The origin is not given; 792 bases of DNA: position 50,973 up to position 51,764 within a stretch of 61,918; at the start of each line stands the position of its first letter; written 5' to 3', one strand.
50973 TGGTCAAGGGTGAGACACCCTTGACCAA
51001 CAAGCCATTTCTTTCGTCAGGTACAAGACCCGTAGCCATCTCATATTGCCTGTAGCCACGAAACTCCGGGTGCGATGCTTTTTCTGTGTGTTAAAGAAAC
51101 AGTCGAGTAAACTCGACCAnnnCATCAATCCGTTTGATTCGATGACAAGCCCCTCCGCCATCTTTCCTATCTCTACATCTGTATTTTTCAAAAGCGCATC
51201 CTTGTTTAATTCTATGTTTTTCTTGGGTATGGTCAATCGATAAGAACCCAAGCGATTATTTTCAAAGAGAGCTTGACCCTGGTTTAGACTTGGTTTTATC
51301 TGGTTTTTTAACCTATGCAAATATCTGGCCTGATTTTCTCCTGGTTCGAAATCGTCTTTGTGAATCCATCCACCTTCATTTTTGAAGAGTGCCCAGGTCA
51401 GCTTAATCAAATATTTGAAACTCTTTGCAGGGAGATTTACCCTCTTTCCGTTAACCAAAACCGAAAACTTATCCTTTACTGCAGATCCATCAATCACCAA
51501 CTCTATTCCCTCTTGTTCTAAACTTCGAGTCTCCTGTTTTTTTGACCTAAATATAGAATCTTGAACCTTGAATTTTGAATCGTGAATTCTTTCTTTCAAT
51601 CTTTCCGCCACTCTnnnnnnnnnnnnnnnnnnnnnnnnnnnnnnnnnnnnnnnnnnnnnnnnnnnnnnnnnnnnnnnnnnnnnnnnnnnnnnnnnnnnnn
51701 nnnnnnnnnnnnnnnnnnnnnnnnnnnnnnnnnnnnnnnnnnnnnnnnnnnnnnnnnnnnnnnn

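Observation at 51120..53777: Bacterial Hel308/Ski2-like helicase fused to an OmpR-type winged helix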

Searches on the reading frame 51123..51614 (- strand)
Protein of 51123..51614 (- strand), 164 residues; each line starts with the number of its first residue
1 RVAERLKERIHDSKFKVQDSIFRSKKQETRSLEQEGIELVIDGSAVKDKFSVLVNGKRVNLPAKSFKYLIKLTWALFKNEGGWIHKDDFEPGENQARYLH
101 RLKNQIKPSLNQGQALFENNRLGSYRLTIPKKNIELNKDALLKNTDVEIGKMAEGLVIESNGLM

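Call 7: search_protein_families(library=pfam, proteins=[window:51123-51614:-], max_evalue=10)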
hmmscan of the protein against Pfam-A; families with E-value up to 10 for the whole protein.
seq(164 aa): 0 families

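Call 16: search_solved_structures(query=A1, max_evalue=10, show_alignments=3)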
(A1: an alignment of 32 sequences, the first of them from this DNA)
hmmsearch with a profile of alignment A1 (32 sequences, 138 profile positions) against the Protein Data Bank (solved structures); distinct sequences matched with E-value up to 10: 8.
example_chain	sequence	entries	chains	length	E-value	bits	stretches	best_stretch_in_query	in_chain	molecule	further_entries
3qfh_A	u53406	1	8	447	0.047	16.7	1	32-80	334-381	Epidermin leader peptide processing serine protease EpiP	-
3t41_A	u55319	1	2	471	0.058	16.4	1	32-79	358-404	Epidermin leader peptide processing serine protease EpiP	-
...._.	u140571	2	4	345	0.19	14.7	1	87-130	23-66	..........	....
8cp0_A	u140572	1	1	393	0.22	14.5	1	87-130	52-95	subtilisin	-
8qke_A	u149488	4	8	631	0.36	13.8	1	87-130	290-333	subtilisin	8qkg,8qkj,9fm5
4tr2_A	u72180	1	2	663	0.37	13.7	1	87-130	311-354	Subtilisin-like 1 serine protease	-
1p2f_A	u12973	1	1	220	1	12.3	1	26-51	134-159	Response Regulator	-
3dwl_C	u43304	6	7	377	2.1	11.3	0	56-77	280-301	Actin-related protein 2/3 complex subunit 1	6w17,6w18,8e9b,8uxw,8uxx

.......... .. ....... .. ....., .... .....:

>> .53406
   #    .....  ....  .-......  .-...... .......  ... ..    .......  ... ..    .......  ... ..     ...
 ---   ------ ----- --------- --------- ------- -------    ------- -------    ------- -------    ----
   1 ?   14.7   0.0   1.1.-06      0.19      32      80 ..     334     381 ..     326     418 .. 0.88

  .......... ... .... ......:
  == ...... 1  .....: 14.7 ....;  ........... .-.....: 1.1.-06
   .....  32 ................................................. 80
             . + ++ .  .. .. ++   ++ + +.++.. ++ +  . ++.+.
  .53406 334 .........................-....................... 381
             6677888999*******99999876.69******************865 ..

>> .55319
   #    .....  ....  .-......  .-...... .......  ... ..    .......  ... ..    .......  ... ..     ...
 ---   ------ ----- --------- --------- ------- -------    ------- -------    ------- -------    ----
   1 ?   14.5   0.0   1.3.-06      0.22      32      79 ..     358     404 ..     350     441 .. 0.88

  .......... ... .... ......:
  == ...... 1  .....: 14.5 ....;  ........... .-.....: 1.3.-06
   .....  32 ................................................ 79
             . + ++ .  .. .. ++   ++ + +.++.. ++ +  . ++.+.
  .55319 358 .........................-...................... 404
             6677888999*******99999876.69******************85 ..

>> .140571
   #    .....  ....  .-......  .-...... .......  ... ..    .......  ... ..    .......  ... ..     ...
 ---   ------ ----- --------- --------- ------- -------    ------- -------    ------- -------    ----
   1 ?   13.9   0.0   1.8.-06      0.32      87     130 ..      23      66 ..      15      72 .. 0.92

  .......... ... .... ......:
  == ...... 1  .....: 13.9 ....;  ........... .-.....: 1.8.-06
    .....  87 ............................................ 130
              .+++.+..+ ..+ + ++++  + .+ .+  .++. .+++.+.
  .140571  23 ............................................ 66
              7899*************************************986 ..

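Call 22: predict_structure(alignment_id=A1)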
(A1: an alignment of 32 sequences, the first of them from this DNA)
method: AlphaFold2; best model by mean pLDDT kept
length: 141 residues; sequences in the alignment: 32
mean_pLDDT: 87.2   pTM: 0.83
mean pLDDT of the five models: 87.2, 86.6, 85.9, 85.4, 84.0
residues with pLDDT >= 90: 104; 70-90: 21; 50-70: 5; < 50: 11
segments of 3 or more residues with pLDDT < 50: 1-10
pLDDT, mean of each block of 10 residues (from residue 1): 40 84 93 95 96 94 88 92 94 93 95 93 91 77 41
secondary structure, 60 per line:
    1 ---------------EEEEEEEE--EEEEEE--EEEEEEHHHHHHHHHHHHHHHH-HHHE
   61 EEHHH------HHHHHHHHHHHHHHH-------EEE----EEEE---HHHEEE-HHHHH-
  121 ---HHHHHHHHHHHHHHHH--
elements in order: E16-23 E26-31 E34-39 H40-55 E60-62 H72-86 E94-96 E101-104 E111-113 H115-119 H124-139

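Call 24: search_protein_representatives(alignment_id=A1)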
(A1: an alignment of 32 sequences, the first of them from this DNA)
Query: 32 sequences, 138 profile positions. Proteins with E-value up to 0.001 (for the whole library): 603; up to 1e-10: 264; up to 1e-30: 40. The best 150 are listed.
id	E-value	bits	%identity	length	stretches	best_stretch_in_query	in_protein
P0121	1.0e-57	209.9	-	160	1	6-135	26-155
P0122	9.8e-57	206.8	-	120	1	17-134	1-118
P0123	1.4e-55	203.1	-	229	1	7-134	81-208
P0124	2.9e-55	202.0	-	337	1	4-136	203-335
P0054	2.1e-54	199.2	-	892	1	4-133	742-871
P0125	5.1e-50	185.0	-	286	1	8-133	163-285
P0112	3.1e-45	169.5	-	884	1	2-135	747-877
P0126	1.7e-40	154.2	-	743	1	7-126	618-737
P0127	4.4e-40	152.9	-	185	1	14-133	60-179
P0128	1.7e-37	144.5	-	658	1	15-135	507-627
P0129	2.6e-36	140.6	-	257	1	11-131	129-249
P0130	4.0e-36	140.0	-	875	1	15-133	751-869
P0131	5.9e-36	139.5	-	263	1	15-130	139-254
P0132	1.2e-35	138.5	-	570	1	12-134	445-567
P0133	1.2e-35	138.4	-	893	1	13-133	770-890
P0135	6.8e-35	136.0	-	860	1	6-131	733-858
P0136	1.0e-34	135.5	-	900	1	14-134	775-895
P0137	1.8e-34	134.7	-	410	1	12-132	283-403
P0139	2.8e-34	134.0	-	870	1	4-135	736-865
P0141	3.4e-34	133.8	-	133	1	12-133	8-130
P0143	5.4e-34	133.1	-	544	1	15-133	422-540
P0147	1.6e-33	131.6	-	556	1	5-135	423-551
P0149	2.9e-33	130.8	-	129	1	13-133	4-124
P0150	2.9e-33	130.7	-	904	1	15-132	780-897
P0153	1.7e-32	128.2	-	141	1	13-132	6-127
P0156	1.4e-31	125.4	-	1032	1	15-133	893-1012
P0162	1.8e-30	121.7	-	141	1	14-133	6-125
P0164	3.4e-30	120.8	-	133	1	14-132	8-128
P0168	8.8e-30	119.5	-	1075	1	13-135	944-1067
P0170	1.5e-29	118.8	-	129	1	15-131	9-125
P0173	4.1e-29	117.3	-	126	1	17-132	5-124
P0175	8.8e-29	116.2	-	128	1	15-135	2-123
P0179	5.4e-28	113.7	-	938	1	13-134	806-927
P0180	6.3e-28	113.5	-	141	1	15-135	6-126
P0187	3.6e-27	111.0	-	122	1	14-129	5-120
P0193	4.7e-26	107.4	-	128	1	15-134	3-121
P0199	4.9e-25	104.1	-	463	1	13-135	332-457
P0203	1.4e-24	102.6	-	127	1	15-135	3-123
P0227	7.2e-22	93.9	-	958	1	8-132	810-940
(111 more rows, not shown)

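Call 25: fold_search(model_id=the predicted structure, library=pdb)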
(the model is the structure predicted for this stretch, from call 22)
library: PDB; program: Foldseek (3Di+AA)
matches with E <= 10: 221; with E <= 0.001: 0
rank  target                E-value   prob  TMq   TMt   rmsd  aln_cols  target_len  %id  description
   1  6kyx                  6.9e-03  1.00  0.46  0.63   2.9        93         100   20  Crystal Structure of Staphylococcus aureus response regulator ArlR DNA binding domain with His tag cleaved (released 2020-09-23)
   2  4b09_A                1.0e-02  1.00  0.52  0.35   3.5       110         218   15  Structure of unphosphorylated BaeR dimer (released 2013-07-10)
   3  6iju                  1.5e-02  1.00  0.45  0.63   3.0        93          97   22  The DNA binding domain of a response regulator ArlR from Staphylococcus aureus (released 2019-10-16)
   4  4b09_B                2.9e-02  1.00  0.49  0.34   3.7       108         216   16  Structure of unphosphorylated BaeR dimer (released 2013-07-10)
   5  5ju7                  3.4e-02  1.00  0.46  0.60   5.4       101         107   12  DNA BINDING DOMAIN OF E.COLI CADC (released 2017-04-26)
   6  5x5l_A                3.4e-02  0.99  0.44  0.63   5.7       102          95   16  Crystal structure of response regulator AdeR DNA binding domain in complex with an intercistronic region (released 2017-08-30)
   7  2hwv                  4.1e-02  0.98  0.41  0.55   6.3       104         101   16  Crystal structure of an essential response regulator DNA binding domain, VicRc in Enterococcus faecalis, a member of the (released 2007-01-23)
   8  5vfa_B                4.4e-02  0.98  0.40  0.27   3.8        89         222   10  RitR Mutant - C128D (released 2018-04-11)
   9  5u8k_B                6.8e-02  0.96  0.40  0.26   6.4       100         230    9  RitR mutant - C128S (released 2017-12-20)
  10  3r0j_B                9.8e-02  0.97  0.44  0.29   5.7       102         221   20  Structure of PhoP from Mycobacterium tuberculosis (released 2011-07-13)
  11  5vfa_A                1.1e-01  0.90  0.40  0.27   6.8       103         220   12  RitR Mutant - C128D (released 2018-04-11)
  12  8uvk_B                1.1e-01  0.90  0.40  0.28   6.3       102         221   19  CosR DNA bound form II (released 2024-01-31)
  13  3r0j_A                1.2e-01  0.96  0.43  0.28   5.9       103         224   19  Structure of PhoP from Mycobacterium tuberculosis (released 2011-07-13)
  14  5x5l_N                1.3e-01  0.93  0.40  0.61   5.7        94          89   16  Crystal structure of response regulator AdeR DNA binding domain in complex with an intercistronic region (released 2017-08-30)
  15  8hig_A                1.4e-01  0.94  0.44  0.60   5.9       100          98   15  Co-crystal structure of C-terminal DNA binding domain of Saccharopolyspora erythraea GlnR in complex with its cognate  (released 2023-11-22)
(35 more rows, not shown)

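Call 28: search_protein_families(library=pfam, proteins=[P0126, P0128, P0132, P0143, P0147, P0156, P0168, P0199, P0137, P0227], max_evalue=0.001)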
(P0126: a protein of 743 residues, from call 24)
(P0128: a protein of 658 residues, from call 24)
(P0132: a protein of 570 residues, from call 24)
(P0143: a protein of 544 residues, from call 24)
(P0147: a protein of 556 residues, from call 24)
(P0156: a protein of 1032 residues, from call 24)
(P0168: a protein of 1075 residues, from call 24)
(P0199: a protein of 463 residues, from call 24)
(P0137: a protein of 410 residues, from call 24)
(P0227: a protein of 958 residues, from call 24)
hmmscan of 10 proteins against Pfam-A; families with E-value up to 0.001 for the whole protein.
P0126 (743 aa): 4 families
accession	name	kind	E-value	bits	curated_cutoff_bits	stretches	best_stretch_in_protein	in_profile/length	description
PF21280.2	Helicase_dom4_arc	-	1.1e-12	48.3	27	1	474-544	54-125/125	Archaeal helicase, domain 4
PF00271.37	Helicase_C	-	3.4e-09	37.4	23.5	1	132-276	6-110/110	Helicase conserved C-terminal domain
PF00270.35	DEAD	-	0.00038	20.7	26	1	5-69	100-162/167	DEAD/DEAH box helicase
PF21999.2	IMS_HHH_1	-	0.0007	20.4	27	0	557-602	3-48/53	DNA polymerase-iota, thumb domain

P0128 (658 aa): 2 families
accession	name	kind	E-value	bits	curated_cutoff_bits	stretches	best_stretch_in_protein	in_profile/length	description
PF00271.37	Helicase_C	-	1.1e-07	32.6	23.5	1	56-148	31-110/110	Helicase conserved C-terminal domain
PF21280.2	Helicase_dom4_arc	-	2.6e-05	24.5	27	1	321-403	24-108/125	Archaeal helicase, domain 4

P0132 (570 aa): 3 families
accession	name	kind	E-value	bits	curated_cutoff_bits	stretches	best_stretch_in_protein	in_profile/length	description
PF00271.37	Helicase_C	-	5.9e-07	30.2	23.5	1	6-87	42-110/110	Helicase conserved C-terminal domain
PF03118.21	RNA_pol_A_CTD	-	0.00029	21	23.8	1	378-410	20-52/67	Bacterial RNA polymerase, alpha chain C terminal domain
PF21280.2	Helicase_dom4_arc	-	0.00054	20.3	27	0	282-355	45-118/125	Archaeal helicase, domain 4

P0143 (544 aa): 0 families

P0147 (556 aa): 2 families
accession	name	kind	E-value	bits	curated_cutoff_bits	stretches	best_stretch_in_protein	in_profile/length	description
PF00271.37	Helicase_C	-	5.7e-08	33.4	23.5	1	2-80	45-110/110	Helicase conserved C-terminal domain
PF21280.2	Helicase_dom4_arc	-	3.8e-07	30.5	27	1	243-338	20-110/125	Archaeal helicase, domain 4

P0156 (1032 aa): 3 families
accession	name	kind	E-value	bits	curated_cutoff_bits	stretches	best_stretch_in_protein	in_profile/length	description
PF00270.35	DEAD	-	2.8e-17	63.4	26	1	50-209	12-161/167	DEAD/DEAH box helicase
PF00271.37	Helicase_C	-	4.8e-07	30.4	23.5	1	338-429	39-109/110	Helicase conserved C-terminal domain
PF22527.2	DEXQc_Suv3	-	0.00017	21.6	27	1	59-181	20-121/154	DEXQ-box helicase domain of Suv3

P0168 (1075 aa): 2 families
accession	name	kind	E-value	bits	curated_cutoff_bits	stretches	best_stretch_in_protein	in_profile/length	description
PF00270.35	DEAD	-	3.2e-14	53.4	26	1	29-196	2-161/167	DEAD/DEAH box helicase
PF00271.37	Helicase_C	-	1.3e-06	29.1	23.5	1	349-442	37-109/110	Helicase conserved C-terminal domain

P0199 (463 aa): 1 family
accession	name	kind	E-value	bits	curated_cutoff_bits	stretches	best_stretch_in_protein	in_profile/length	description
PF21280.2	Helicase_dom4_arc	-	4.8e-05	23.7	27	1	135-200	51-116/125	Archaeal helicase, domain 4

P0137 (410 aa): 1 family
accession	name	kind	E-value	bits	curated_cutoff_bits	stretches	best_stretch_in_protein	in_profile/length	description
PF21280.2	Helicase_dom4_arc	-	0.00029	21.1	27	1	106-179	53-125/125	Archaeal helicase, domain 4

P0227 (958 aa): 5 families
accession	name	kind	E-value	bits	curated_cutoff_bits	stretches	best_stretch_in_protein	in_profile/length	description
PF00270.35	DEAD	-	3.1e-19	69.8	26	1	52-205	13-163/167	DEAD/DEAH box helicase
PF00271.37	Helicase_C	-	6.4e-09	36.5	23.5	1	333-424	32-110/110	Helicase conserved C-terminal domain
PF22527.2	DEXQc_Suv3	-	1.5e-07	31.5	27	1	56-182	16-121/154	DEXQ-box helicase domain of Suv3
PF21280.2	Helicase_dom4_arc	-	1.6e-06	28.4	27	1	639-692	55-108/125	Archaeal helicase, domain 4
PF04851.21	ResIII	-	9.9e-05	22.7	22.5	1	51-162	21-133/164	Type III restriction enzyme, res subunit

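Call 30: search_protein_families(library=pfam, alignment_id=A2, max_evalue=1)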
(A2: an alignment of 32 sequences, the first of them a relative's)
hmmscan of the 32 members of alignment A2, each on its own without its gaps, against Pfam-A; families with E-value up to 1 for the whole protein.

A. member 1, P0141 (133 aa): 0 families

B. families by the number of members that match (of 32 scanned): 14 families
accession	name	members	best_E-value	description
PF02046.20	COX6A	1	0.007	Cytochrome c oxidase subunit VIa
PF00486.34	Trans_reg_C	1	0.011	Transcriptional regulatory protein, C terminal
PF12866.13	DUF3823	1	0.05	Protein of unknown function (DUF3823) N-terminal domain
PF01835.25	MG2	1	0.077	MG2 domain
PF25719.1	UL145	1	0.085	Cytomegalovirus UL145 protein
PF24027.1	DUF7338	1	0.096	Family of unknown function (DUF7338)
PF02511.20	Thy1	1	0.1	Thymidylate synthase complementing protein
PF07495.19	Y_Y_Y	1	0.1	Y_Y_Y domain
PF00572.24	Ribosomal_L13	1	0.11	Ribosomal protein L13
PF19088.6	TUTase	1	0.12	TUTase nucleotidyltransferase domain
PF09582.15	AnfO_nitrog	1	0.13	Iron only nitrogenase protein AnfO (AnfO_nitrog)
PF07550.17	Shr-like_HID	1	0.2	Heme-binding protein Shr-like, Hb-interacting domain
PF14598.12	PAS_11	1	0.24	PAS domain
PF20514.4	ROXA-like_wH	1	0.26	ROXA-like winged helix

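Call 31: find_encoding_contigs(protein=P0141, flank=6000, max_places=3)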
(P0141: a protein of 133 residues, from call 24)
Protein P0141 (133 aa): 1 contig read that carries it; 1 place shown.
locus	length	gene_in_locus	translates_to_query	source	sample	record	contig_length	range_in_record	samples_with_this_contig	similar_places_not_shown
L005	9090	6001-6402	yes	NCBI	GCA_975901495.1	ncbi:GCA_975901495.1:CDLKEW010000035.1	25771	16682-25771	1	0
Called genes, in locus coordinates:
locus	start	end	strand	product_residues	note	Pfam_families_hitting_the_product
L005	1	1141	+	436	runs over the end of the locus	PF13353:Fer4_12 (weak), PF04055:Radical_SAM, PF13186:SPASM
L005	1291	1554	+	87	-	PF02656:DUF202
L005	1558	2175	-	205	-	PF00149:Metallophos, PF12850:Metallophos_2, PF14582:Metallophos_3 (faint)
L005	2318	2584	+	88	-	PF22665:WHD_DUF6293 (weak)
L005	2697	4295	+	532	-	PF06418:CTP_synth_N, PF00117:GATase, PF07722:Peptidase_C26 (weak)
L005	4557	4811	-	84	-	-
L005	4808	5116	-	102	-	PF01096:Zn_ribbon_TFIIS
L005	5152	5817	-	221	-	-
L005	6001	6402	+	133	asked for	-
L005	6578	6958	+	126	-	-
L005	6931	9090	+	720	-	?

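Call 32: search_protein_families(library=pfam, proteins=[L005:6931-9090:+, L005:6578-6958:+, L005:5152-5817:-], max_evalue=0.01)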
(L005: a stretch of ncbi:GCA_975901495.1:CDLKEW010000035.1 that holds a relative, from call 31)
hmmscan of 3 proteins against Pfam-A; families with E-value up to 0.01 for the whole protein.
L005:6931-9090:+ (720 aa): 50 families (the best 25 are shown)
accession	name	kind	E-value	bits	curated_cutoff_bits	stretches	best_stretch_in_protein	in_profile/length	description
PF00004.35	AAA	-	1.9e-97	323.2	21.2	2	253-382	1-130/131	ATPase family associated with various cellular activities (AAA)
PF17862.7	AAA_lid_3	-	2.4e-31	107.3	27.2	2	681-716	2-37/45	AAA+ lid domain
PF02359.24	CDC48_N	-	4.3e-26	91.3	35.1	1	8-91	1-84/85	Cell division protein 48 (CDC48), N-terminal domain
PF05496.18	RuvB_N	-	2.3e-15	57.2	27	2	248-370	31-150/159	Holliday junction DNA helicase RuvB P-loop domain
PF13191.12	AAA_16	-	5.9e-14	53.3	32.6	2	242-356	16-138/167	AAA ATPase domain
PF07724.20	AAA_2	-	3.1e-12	47.3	27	2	253-346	6-101/166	AAA domain (Cdc48 subfamily)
PF06068.19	TIP49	-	1.4e-11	44.6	23.8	2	524-576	50-103/347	TIP49 P-loop domain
PF07728.20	AAA_5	-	1.6e-10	41.6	22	1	252-371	1-137/139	AAA domain (dynein-related subfamily)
PF13173.12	AAA_14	-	1.7e-10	41.4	27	1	253-334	5-75/129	AAA domain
PF13671.12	AAA_33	-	1.8e-10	41.7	27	1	253-306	2-53/143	AAA domain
PF13401.12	AAA_22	-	3e-10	41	27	1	253-287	8-45/130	AAA domain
PF20720.3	nSTAND3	-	2.9e-08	34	27.2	1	252-317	19-73/155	Novel STAND NTPase 3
PF02933.23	CDC48_2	-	2.9e-08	33.7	22.4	1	111-205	5-64/64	Cell division protein 48 (CDC48), domain 2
PF24883.2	NPHP3_N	-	6.5e-08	33.4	24.8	0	507-550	4-48/164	Nephrocystin 3, N-terminal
PF00005.33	ABC_tran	-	2.6e-07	31.7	25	1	245-312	6-74/137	ABC transporter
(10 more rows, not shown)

L005:6578-6958:+ (126 aa): 3 families
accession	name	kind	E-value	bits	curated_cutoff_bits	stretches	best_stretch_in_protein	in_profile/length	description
PF13451.12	zf_Tbcl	-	0.00016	22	24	0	33-56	5-28/48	Probable treble clef domain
PF04014.23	MazE_antitoxin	-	0.00075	19.8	24.7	1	67-82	2-17/48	Antidote-toxin recognition MazE, bacterial antitoxin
PF18439.7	zf_UBZ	-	0.0027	17.8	25.6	0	9-23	3-17/32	Ubiquitin-Binding Zinc Finger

L005:5152-5817:- (221 aa): 0 families

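Call 33: find_encoding_contigs(protein=P0149, flank=6000, max_places=3)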
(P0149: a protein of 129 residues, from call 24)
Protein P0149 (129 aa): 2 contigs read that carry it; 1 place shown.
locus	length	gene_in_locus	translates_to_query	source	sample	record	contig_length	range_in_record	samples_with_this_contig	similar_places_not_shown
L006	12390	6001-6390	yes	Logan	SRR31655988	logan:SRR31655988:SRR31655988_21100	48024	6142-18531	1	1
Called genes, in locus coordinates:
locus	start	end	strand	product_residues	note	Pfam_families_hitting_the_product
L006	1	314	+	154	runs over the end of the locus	-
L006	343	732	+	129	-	-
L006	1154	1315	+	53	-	-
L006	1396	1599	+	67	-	-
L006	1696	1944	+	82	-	PF13560:HTH_31, PF12844:HTH_19, PF01381:HTH_3, PF13443:HTH_26 (weak)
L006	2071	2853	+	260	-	PF04098:Rad52_Rad22 (weak)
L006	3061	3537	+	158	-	-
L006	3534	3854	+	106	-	-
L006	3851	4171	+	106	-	PF13223:DUF4031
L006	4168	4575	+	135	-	-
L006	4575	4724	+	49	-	-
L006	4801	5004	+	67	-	-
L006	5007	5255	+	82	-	-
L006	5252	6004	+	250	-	PF07505:DUF5131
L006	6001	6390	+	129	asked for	-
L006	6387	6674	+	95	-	-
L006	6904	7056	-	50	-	-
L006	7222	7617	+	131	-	-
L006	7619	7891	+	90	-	-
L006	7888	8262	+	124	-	-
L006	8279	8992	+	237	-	-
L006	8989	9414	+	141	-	-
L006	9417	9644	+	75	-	-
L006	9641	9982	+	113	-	-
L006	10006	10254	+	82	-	-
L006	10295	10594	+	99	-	-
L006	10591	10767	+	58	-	-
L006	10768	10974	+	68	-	-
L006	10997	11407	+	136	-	-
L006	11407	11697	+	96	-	-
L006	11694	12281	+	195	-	-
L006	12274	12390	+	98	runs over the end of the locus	-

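Call 34: find_encoding_contigs(protein=P0175, flank=6000, max_places=3)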
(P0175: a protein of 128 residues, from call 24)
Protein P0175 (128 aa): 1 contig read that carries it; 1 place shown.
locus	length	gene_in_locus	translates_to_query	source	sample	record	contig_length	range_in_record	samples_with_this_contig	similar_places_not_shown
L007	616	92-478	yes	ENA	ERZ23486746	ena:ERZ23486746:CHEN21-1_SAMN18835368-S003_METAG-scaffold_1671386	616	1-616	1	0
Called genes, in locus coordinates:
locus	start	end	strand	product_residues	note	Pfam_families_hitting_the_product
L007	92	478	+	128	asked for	-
